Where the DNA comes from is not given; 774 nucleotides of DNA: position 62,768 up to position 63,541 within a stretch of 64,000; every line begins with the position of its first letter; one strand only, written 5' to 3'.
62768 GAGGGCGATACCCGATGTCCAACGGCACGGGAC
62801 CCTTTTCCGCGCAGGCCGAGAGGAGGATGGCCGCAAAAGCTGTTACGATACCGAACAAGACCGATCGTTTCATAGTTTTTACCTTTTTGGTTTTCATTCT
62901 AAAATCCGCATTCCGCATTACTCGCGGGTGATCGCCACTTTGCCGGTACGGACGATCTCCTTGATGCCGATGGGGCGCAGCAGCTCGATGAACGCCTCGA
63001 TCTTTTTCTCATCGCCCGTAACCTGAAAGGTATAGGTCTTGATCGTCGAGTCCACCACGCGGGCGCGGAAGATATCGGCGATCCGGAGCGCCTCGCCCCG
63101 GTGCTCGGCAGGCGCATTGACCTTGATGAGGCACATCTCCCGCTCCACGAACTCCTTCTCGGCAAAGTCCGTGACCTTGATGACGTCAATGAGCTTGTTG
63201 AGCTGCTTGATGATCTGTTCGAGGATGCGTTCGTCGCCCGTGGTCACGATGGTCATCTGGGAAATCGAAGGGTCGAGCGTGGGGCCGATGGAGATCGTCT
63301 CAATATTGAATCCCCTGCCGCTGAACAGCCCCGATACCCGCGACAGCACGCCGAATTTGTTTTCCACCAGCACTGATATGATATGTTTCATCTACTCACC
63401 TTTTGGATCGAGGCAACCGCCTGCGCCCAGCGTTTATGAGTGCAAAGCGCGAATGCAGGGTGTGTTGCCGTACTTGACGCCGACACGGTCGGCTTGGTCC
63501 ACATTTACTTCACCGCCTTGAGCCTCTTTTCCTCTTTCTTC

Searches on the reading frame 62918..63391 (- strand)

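Call 7: search_protein_families(library=pfam, proteins=[window:62918-63391:-])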
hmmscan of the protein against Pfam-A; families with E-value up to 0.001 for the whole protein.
window:62918-63391:- (157 aa): 5 families
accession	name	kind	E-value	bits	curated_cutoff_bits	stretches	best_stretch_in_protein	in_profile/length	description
PF10369.15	ALS_ss_C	-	8.8e-33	112.6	23.2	1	84-157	1-74/74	Small subunit of acetolactate synthase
PF22629.2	ACT_AHAS_ss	-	3.5e-25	88.4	27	1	5-72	1-67/67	AHAS small subunit-like ACT domain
PF01842.31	ACT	-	4.6e-17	61.9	27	1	3-68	1-65/66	ACT domain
PF13710.12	ACT_5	-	3.5e-14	52.8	27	1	14-73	4-62/62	ACT domain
PF13291.12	ACT_4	-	0.0006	20.9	27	1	5-74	9-79/80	ACT domain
